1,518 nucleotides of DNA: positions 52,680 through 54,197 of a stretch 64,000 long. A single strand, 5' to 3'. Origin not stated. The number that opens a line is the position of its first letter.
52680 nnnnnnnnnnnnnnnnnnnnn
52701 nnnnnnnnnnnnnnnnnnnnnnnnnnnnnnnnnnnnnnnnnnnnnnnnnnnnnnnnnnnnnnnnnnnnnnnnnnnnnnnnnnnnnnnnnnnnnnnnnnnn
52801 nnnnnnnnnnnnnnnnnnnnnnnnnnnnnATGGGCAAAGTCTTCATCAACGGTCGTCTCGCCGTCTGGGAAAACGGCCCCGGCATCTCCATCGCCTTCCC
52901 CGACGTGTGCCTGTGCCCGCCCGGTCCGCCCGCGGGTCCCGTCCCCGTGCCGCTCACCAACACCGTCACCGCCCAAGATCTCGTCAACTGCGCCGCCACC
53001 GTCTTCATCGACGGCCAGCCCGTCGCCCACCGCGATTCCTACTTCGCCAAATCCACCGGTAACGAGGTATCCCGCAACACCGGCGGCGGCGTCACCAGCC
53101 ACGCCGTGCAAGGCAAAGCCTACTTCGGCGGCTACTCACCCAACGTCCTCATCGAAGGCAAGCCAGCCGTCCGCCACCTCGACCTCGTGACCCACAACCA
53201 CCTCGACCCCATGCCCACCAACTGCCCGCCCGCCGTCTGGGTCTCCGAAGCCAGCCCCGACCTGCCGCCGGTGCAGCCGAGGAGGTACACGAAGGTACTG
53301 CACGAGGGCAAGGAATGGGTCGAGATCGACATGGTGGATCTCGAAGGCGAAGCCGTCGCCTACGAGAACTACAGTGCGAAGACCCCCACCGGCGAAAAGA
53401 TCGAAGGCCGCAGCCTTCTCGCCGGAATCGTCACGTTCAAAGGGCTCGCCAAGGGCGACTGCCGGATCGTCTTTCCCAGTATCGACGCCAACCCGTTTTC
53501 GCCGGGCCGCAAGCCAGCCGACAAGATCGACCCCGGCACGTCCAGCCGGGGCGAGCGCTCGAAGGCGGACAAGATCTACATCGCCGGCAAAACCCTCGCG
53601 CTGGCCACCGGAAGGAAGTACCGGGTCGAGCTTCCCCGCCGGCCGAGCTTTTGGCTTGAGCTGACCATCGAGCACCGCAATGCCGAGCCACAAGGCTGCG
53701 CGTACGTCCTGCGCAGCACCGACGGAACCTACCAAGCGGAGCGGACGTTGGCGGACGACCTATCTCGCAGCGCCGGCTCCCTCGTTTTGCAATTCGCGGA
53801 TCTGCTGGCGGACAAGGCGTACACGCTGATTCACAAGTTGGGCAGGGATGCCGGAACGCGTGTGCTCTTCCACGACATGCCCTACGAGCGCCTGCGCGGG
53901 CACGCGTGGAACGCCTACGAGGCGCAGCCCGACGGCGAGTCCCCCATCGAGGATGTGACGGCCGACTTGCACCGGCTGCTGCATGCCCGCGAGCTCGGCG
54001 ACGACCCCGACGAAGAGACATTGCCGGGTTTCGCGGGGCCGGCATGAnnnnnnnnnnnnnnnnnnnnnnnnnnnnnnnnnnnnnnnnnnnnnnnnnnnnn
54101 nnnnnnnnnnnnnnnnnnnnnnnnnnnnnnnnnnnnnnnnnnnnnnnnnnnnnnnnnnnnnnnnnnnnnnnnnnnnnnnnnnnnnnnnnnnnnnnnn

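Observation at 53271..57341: Cassette 3 has exchanged the C-terminus of the PAAR-like protein together with its downstream effector and immunity candidates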

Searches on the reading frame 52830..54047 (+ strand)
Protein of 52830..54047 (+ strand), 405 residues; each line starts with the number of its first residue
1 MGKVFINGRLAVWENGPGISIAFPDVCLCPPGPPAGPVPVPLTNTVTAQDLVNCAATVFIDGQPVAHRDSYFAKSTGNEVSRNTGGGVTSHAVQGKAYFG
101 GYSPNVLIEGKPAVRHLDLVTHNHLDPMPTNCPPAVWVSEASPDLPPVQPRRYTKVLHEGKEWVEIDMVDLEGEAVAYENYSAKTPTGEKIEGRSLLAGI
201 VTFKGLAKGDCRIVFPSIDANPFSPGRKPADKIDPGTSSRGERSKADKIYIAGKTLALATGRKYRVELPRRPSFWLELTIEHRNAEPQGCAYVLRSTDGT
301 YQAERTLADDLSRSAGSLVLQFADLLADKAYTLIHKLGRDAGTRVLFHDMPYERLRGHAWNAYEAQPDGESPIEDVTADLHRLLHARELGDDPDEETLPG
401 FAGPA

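Call 5: search_protein_families(library=pfam, proteins=[window:52830-54047:+], max_evalue=0.01)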
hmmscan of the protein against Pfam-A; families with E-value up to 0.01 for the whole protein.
window:52830-54047:+ (405 aa): 2 families
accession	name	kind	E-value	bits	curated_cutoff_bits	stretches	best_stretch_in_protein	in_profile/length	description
PF13665.11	Tox-PAAR-like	-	2.5e-28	98.8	31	1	19-125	2-104/108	Toxin PAAR-like domain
PF05488.18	PAAR_motif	-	9.2e-05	23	27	0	103-122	45-64/70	PAAR motif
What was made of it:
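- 52830..53270 (+): C' head: PAAR-like (DUF4150/PIPY) tip domain plus the start of the linker, aa 1-147; 96-98% nt identical to C1, C2 and C4. PF13665, 98.8 bits (call 5).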

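Call 8: search_protein_families(library=ncbifam, proteins=[window:52830-54047:+], max_evalue=0.01)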
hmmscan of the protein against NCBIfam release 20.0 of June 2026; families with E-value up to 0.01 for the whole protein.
window:52830-54047:+ (405 aa): 1 family
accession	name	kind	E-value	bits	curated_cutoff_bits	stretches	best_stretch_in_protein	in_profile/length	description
NF033420.0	T6SS_PAAR_dom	equivalog_domain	0.0021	18.1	124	0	51-96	22-70/94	type VI secretion system PAAR protein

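Call 9: find_homologous_proteins(query=window:52830-54047:+, max_evalue=0.001)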
Query window:52830-54047:+ (405 aa): 164 proteins with E <= 0.001 among 8000 candidates; the best 120 are listed.
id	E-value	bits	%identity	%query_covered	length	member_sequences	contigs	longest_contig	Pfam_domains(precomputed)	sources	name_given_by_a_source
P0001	1.9e-245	833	88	100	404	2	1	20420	PF13665.12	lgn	-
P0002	1.2e-181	622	68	100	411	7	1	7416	PF13665.12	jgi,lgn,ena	-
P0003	6.2e-156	538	61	100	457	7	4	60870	PF13665.12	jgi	jgi:hypothetical protein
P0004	1.1e-154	534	59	99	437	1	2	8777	PF13665.12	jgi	jgi:hypothetical protein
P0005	5.9e-152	525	60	100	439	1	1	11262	PF13665.12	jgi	jgi:hypothetical protein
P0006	4.5e-150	518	59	97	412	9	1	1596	PF13665.12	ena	-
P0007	1.4e-148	514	60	100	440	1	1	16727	PF13665.12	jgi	jgi:hypothetical protein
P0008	1.5e-145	504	56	99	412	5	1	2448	PF13665.12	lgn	-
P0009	4.7e-144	499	58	100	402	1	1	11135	PF13665.12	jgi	jgi:uncharacterized Zn-binding protein involved in type VI secretion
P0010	1.9e-139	484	58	90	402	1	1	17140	PF13665.12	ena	-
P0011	1.7e-132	461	54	99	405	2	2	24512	PF13665.12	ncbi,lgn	-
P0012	3.6e-129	450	57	90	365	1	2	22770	PF13665.12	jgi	jgi:hypothetical protein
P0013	1.9e-125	437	56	90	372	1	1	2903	PF13665.12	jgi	jgi:hypothetical protein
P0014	2.7e-125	437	61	83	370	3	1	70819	PF13665.12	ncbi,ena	-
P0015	1.3e-118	415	60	83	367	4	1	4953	PF13665.12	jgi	-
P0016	6.1e-110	386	52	87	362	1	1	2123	PF13665.12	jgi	jgi:hypothetical protein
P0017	3.0e-101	358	48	88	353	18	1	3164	PF13665.12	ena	-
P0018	1.2e-100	356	49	88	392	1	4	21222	PF13665.12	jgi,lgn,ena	jgi:hypothetical protein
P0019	6.7e-99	350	49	88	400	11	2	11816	PF13665.12,PF05488.19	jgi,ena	jgi:uncharacterized Zn-binding protein involved in type VI secretion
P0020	1.1e-98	349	49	87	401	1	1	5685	PF13665.12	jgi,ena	jgi:uncharacterized Zn-binding protein involved in type VI secretion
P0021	2.4e-98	348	48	87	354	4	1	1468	PF13665.12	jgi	jgi:hypothetical protein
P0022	4.7e-98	347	48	87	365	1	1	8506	PF13665.12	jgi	jgi:hypothetical protein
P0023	9.1e-98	346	48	88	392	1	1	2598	PF13665.12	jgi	jgi:hypothetical protein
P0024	3.3e-97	344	47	87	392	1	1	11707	PF13665.12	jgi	jgi:hypothetical protein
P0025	9.7e-97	343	48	87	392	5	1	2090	PF13665.12,PF05488.19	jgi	jgi:uncharacterized Zn-binding protein involved in type VI secretion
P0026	2.7e-96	341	48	87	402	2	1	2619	PF13665.12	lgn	-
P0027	1.6e-95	339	47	87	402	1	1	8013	PF13665.12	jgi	jgi:hypothetical protein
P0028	2.2e-95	338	49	87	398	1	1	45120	PF13665.12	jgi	jgi:uncharacterized Zn-binding protein involved in type VI secretion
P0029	6.3e-95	337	48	84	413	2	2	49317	PF13665.12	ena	-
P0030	6.2e-94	334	47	96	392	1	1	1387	PF13665.12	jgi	-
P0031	1.2e-93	333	47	88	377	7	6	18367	PF13665.12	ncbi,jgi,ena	jgi:hypothetical protein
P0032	2.4e-93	332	50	83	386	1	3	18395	PF13665.12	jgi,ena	-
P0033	3.4e-93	331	48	83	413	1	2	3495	PF13665.12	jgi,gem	-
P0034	1.2e-92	329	46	87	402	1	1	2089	PF13665.12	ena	-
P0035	3.3e-92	328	46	87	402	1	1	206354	PF13665.12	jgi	jgi:hypothetical protein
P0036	6.0e-92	327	47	87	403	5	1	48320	PF13665.12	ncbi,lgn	-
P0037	1.6e-91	326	46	87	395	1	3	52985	PF13665.12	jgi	jgi:hypothetical protein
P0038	2.9e-91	325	46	87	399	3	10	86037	PF13665.12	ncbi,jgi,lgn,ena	-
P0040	2.1e-89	319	47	88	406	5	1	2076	PF13665.12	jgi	-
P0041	7.1e-89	317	65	53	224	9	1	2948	PF13665.12,PF05488.19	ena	-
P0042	7.4e-89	317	45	87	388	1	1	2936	PF13665.12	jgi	jgi:hypothetical protein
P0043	1.3e-88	316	46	87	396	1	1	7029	PF13665.12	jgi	jgi:hypothetical protein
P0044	1.5e-88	316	45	87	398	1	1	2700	PF13665.12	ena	-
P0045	6.1e-88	314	45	87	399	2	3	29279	PF13665.12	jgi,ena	-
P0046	6.6e-86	307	46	87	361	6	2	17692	PF13665.12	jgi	jgi:uncharacterized Zn-binding protein involved in type VI secretion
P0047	9.3e-86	307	44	87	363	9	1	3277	PF13665.12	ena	-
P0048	1.7e-84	302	62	52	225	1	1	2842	PF13665.12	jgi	-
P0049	2.8e-84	302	46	81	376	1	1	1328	PF13665.12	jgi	jgi:hypothetical protein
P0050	1.9e-83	299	49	83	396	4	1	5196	PF13665.12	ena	-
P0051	4.2e-83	298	64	53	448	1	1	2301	PF13665.12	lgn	-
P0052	1.4e-82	296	47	83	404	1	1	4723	PF13665.12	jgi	jgi:hypothetical protein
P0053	1.5e-82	296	47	83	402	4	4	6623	PF13665.12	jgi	jgi:hypothetical protein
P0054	7.9e-82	294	45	83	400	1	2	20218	PF13665.12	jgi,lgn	jgi:hypothetical protein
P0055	1.4e-81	293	44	87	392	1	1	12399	PF13665.12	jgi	jgi:hypothetical protein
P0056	2.0e-80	289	43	87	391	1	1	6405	PF13665.12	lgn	-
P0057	2.6e-80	289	45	86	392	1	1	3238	PF13665.12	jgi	jgi:hypothetical protein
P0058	3.7e-80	288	41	90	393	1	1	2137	PF13665.12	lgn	-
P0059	3.9e-80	288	42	98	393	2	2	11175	PF13665.12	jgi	jgi:hypothetical protein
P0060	5.1e-80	288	43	87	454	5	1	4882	PF13665.12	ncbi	-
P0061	1.3e-79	286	58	56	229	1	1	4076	PF13665.12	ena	-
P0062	1.8e-79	286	43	87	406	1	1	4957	PF13665.12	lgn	-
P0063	2.9e-79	285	61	52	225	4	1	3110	PF13665.12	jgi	jgi:hypothetical protein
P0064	7.9e-79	284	60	53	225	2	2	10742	PF13665.12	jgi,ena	jgi:uncharacterized Zn-binding protein involved in type VI secretion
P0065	9.7e-79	284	43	87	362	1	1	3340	PF13665.12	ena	-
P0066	4.1e-78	281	44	87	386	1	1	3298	PF13665.12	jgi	jgi:hypothetical protein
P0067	8.7e-78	280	60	55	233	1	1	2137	PF13665.12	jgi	jgi:hypothetical protein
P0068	2.0e-77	279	41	96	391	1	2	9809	PF13665.12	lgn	-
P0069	4.0e-77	278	60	53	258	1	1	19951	PF13665.12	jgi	jgi:hypothetical protein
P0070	6.2e-77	278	44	87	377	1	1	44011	PF13665.12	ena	-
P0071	6.3e-77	278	40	96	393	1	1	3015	PF13665.12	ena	-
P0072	2.8e-76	275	42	82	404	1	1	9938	PF13665.12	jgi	-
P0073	3.2e-76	275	44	87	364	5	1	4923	PF13665.12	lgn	-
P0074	4.5e-76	275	41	87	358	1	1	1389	PF13665.12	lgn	-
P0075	6.5e-76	274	44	87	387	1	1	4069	PF13665.12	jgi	jgi:hypothetical protein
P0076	1.5e-75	273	45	87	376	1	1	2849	PF13665.12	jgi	jgi:hypothetical protein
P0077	1.7e-75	273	59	53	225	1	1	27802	PF13665.12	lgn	-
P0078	3.8e-75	272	43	87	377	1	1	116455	PF13665.12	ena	-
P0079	1.9e-73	266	59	53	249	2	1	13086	PF13665.12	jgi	-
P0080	2.0e-73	266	41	87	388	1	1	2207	PF13665.12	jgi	jgi:Domain of unknown function (DUF4150)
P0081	1.1e-72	264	53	56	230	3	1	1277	PF13665.12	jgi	jgi:hypothetical protein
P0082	3.5e-72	262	57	55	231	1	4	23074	PF13665.12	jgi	jgi:uncharacterized Zn-binding protein involved in type VI secretion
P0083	1.3e-71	260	43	86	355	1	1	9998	PF13665.12,PF05488.19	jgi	jgi:uncharacterized Zn-binding protein involved in type VI secretion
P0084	3.5e-71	259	44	85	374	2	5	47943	PF13665.12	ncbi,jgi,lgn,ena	-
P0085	1.5e-69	253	54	54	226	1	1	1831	PF13665.12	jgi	jgi:hypothetical protein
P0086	1.5e-69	253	39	87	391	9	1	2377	PF13665.12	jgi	jgi:Domain of unknown function (DUF4150)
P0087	3.4e-69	252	57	52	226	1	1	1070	PF13665.12,PF05488.19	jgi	jgi:uncharacterized Zn-binding protein involved in type VI secretion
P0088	1.0e-68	251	41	87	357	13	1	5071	PF13665.12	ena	-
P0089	1.5e-68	250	43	82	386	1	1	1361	PF13665.12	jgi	jgi:hypothetical protein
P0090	3.2e-68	249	41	87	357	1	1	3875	PF13665.12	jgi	jgi:hypothetical protein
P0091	4.2e-68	248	55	52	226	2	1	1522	PF13665.12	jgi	jgi:hypothetical protein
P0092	1.2e-67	247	55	52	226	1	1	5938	PF13665.12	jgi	jgi:hypothetical protein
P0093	2.6e-67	246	43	69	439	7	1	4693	PF13665.12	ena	-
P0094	3.4e-67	245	54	52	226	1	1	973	PF13665.12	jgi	jgi:hypothetical protein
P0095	4.9e-67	245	54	54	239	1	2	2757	PF13665.12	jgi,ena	-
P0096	6.9e-67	244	40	91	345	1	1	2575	PF13665.12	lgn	-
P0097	3.7e-66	242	52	57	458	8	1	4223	PF13665.12,PF01471.24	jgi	-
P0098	1.7e-65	240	42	87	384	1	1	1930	PF13665.12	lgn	-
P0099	2.9e-65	239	40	90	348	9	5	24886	PF13665.12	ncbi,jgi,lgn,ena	-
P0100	7.8e-64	234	54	52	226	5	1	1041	PF13665.12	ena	-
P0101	1.0e-63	234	53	53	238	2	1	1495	PF13665.12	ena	-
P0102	2.6e-63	233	44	73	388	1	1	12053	PF13665.12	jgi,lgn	-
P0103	2.7e-63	233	54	52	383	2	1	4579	PF13665.12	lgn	-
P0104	3.9e-63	232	52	52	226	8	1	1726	PF13665.12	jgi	jgi:hypothetical protein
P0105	4.4e-63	232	52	52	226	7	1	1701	PF13665.12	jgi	jgi:hypothetical protein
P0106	4.5e-63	232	52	53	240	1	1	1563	PF13665.12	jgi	jgi:hypothetical protein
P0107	7.4e-63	231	47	59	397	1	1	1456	PF13665.12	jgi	jgi:hypothetical protein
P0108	7.5e-63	231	50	56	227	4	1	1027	PF13665.12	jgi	jgi:hypothetical protein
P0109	1.2e-62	230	37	87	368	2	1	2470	PF13665.12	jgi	-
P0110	2.1e-62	230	45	68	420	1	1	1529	PF13665.12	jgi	jgi:hypothetical protein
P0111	4.3e-62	229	52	52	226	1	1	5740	PF13665.12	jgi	jgi:hypothetical protein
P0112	8.8e-62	228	51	53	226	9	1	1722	PF13665.12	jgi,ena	-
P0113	3.4e-61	226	37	87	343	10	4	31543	PF13665.12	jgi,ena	jgi:hypothetical protein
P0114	3.9e-61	226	52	52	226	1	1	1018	PF13665.12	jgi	jgi:hypothetical protein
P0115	8.3e-61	224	37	87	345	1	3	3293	PF13665.12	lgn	-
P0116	1.3e-60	224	61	43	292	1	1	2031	PF13665.12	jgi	jgi:hypothetical protein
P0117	2.6e-60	223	52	53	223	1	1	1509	PF13665.12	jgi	jgi:hypothetical protein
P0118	8.8e-60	221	38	87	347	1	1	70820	PF13665.12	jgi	jgi:hypothetical protein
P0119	1.2e-59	221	49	53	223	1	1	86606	PF13665.12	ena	-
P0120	7.7e-59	218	49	53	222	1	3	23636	PF13665.12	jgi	jgi:uncharacterized Zn-binding protein involved in type VI secretion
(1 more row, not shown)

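Call 12: find_related_loci(query=A2, collection=genome_contigs, flank=10000)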
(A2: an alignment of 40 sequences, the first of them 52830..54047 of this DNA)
Query A2 (405 aa) in genome_contigs; peptide patterns used: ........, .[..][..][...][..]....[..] (x = any residue, [..] = any of these).
71 stretches matched a pattern; 27 encode a relative of the query (tblastn E <= 1e-3); 26 distinct loci.
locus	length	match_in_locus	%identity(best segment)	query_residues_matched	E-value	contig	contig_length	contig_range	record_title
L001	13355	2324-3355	48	1-355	5e-91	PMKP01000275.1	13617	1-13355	MAG: Myxococcales bacterium isolate fen_1123 73.20120600_E1D.81_contig_18797, whole genome shotgun sequence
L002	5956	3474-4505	47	1-355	1e-87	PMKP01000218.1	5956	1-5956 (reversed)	MAG: Myxococcales bacterium isolate fen_1123 73.20120600_E1D.81_contig_124640, whole genome shotgun sequence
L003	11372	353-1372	48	4-355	1e-86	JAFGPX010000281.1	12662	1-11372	MAG: Deltaproteobacteria bacterium isolate Zod_Metabat.714 k87_10963895, whole genome shotgun sequence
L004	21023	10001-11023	47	4-355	2e-84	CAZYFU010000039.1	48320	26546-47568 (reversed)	MAG TPA_asm: uncultured Myxococcales bacterium isolate SRP192927_co6_560 genome assembly, contig: NODE_1042_length_48320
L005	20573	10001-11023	46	4-355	4e-83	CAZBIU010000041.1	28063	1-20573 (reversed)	MAG TPA_asm: uncultured Myxococcales bacterium isolate binchicken_co50_418 genome assembly, contig: NODE_1759_length_280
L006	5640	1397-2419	45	4-355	2e-83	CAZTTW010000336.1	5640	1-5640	MAG TPA_asm: uncultured Myxococcales bacterium isolate binchicken_co50_413 genome assembly, contig: NODE_20873_length_56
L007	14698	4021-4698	64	1-228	5e-83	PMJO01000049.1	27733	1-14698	MAG: Myxococcales bacterium isolate fen_1125 73.20120600_E2D.64_contig_3385, whole genome shotgun sequence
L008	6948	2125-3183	43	3-355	5e-69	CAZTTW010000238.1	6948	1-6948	MAG TPA_asm: uncultured Myxococcales bacterium isolate binchicken_co50_413 genome assembly, contig: NODE_15044_length_69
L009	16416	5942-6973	43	4-355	5e-69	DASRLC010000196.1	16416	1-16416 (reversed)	MAG TPA_asm: Polyangia bacterium isolate SMAG_U10178 k141_632958, whole genome shotgun sequence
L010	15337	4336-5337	40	4-355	3e-67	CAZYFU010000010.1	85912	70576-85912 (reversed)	MAG TPA_asm: uncultured Myxococcales bacterium isolate SRP192927_co6_560 genome assembly, contig: NODE_244_length_85912_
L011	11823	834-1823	41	3-352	4e-63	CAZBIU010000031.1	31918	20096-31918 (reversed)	MAG TPA_asm: uncultured Myxococcales bacterium isolate binchicken_co50_418 genome assembly, contig: NODE_1432_length_319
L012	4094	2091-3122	40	4-367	1e-62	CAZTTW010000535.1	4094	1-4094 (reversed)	MAG TPA_asm: uncultured Myxococcales bacterium isolate binchicken_co50_413 genome assembly, contig: NODE_34713_length_40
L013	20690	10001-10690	52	4-232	2e-60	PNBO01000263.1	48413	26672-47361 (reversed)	MAG: Myxococcales bacterium isolate fen_1138 73.20120700_E3M.16_contig_12733, whole genome shotgun sequence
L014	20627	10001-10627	53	4-213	9e-58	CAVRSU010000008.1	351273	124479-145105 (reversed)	MAG: uncultured delta proteobacterium isolate MFD01476.bin.2.97 genome assembly, contig: contig_18735, whole genome shot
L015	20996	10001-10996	39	4-355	1e-57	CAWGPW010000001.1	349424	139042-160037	MAG: uncultured delta proteobacterium isolate MFD05502.bin.2.3 genome assembly, contig: contig_11683, whole genome shotg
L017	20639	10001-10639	49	4-218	2e-48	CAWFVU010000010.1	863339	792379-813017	MAG: uncultured proteobacterium isolate MFD04967.bin.2.10 genome assembly, contig: contig_9951, whole genome shotgun seq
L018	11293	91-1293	54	3-404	4e-128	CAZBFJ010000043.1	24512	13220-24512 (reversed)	MAG TPA_asm: uncultured Myxococcales bacterium isolate SRP192927_co6_685 genome assembly, contig: NODE_4132_length_24512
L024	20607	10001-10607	46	4-209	3e-39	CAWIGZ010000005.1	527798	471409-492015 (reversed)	MAG: uncultured proteobacterium isolate MFD05502.bin.2.69 genome assembly, contig: contig_24039, whole genome shotgun se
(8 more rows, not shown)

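Call 16: find_related_loci(query=A2, collection=metagenome_contigs, flank=10000)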
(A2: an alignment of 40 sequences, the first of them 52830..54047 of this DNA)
Query A2 (405 aa) in metagenome_contigs; peptide patterns used: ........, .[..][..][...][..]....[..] (x = any residue, [..] = any of these).
174 stretches matched a pattern; 115 encode a relative of the query (tblastn E <= 1e-3); the best 80 are kept; 80 distinct loci.
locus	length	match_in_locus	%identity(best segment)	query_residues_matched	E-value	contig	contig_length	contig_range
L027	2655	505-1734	68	1-404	0e+0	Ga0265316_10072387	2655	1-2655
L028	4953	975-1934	60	1-335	5e-114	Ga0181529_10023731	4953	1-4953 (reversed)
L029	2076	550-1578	47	1-355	1e-100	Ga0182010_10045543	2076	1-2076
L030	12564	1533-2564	48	1-355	2e-95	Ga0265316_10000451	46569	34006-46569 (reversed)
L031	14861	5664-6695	48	1-355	2e-95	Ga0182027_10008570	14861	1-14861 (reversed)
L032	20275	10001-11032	48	1-355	2e-95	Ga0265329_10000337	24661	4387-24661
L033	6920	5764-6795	50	1-355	5e-95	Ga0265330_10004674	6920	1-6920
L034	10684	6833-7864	49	1-355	1e-92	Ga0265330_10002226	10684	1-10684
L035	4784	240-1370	47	4-393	4e-92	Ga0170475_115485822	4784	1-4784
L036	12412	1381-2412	48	1-355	8e-91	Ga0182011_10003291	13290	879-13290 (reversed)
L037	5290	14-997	49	18-355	4e-90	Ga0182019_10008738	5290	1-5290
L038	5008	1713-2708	48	3-334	2e-88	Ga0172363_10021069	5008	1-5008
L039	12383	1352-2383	47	1-355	6e-88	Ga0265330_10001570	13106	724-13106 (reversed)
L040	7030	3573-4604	47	1-355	2e-87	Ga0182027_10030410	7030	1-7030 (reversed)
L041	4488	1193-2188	48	3-334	1e-87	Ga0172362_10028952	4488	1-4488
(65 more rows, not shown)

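Call 27: search_solved_structures(query=A2, max_evalue=1)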
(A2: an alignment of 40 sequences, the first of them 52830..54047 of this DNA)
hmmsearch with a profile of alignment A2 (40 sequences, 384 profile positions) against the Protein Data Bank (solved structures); distinct sequences matched with E-value up to 1: 2.
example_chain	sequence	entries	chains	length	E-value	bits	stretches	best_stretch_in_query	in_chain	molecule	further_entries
8qjc_A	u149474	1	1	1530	0.0094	18.5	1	25-175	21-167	T6SS-associated Rhs core and toxin domain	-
2e5h_A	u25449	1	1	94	0.2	14.1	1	234-303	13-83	Zinc finger CCHC-type and RNA-binding motif-containing protein 1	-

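Call 34: predict_structure(alignment_id=A2)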
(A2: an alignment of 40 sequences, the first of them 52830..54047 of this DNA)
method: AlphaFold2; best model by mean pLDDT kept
length: 405 residues; sequences in the alignment: 40
mean_pLDDT: 70.4   pTM: 0.54
mean pLDDT of the five models: 70.4, 67.8, 67.8, 61.6, 56.0
residues with pLDDT >= 90: 109; 70-90: 138; 50-70: 45; < 50: 113
segments of 3 or more residues with pLDDT < 50: 21-44, 76-94, 129-134, 138-149, 358-405
pLDDT, mean of each block of 10 residues (from residue 1): 68 67 40 37 54 81 83 54 33 56 79 76 52 48 47 82 96 89 97 86 95 95 83 81 90 96 95 85 65 94 91 71 91 87 88 70 33 32 36 34 31
secondary structure, 60 per line:
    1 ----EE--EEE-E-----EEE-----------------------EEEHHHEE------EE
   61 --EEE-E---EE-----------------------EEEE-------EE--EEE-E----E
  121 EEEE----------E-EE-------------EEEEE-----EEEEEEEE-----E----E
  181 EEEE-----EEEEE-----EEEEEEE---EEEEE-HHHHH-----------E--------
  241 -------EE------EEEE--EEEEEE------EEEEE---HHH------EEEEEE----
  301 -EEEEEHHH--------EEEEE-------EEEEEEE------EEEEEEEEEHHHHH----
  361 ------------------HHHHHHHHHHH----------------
elements in order: E9-11 E19-21 E45-47 E63-65 E96-99 E111-113 E120-124 E152-156 E162-169 E180-184 E190-194 E200-206 E210-214 H216-220 E256-259 E262-267 E274-278 E291-296 E302-306 E318-322 E330-336 E343-351 H352-356 H379-389
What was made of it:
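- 53271..54047 (+): C' tail, aa 148-405: linker, beta-sandwich 1 (about aa 150-215), beta-sandwich 2 (about aa 250-356) and a disordered acidic tail (aa 358-405). Proposed cargo dock. AF2 pLDDT 80-97 over aa 150-356 (call 34).
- On Spike-borne cargo adaptor extension (as with VgrG TTR-type extensions): AF2 pLDDT 80-97 for aa 150-356 (call 34).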
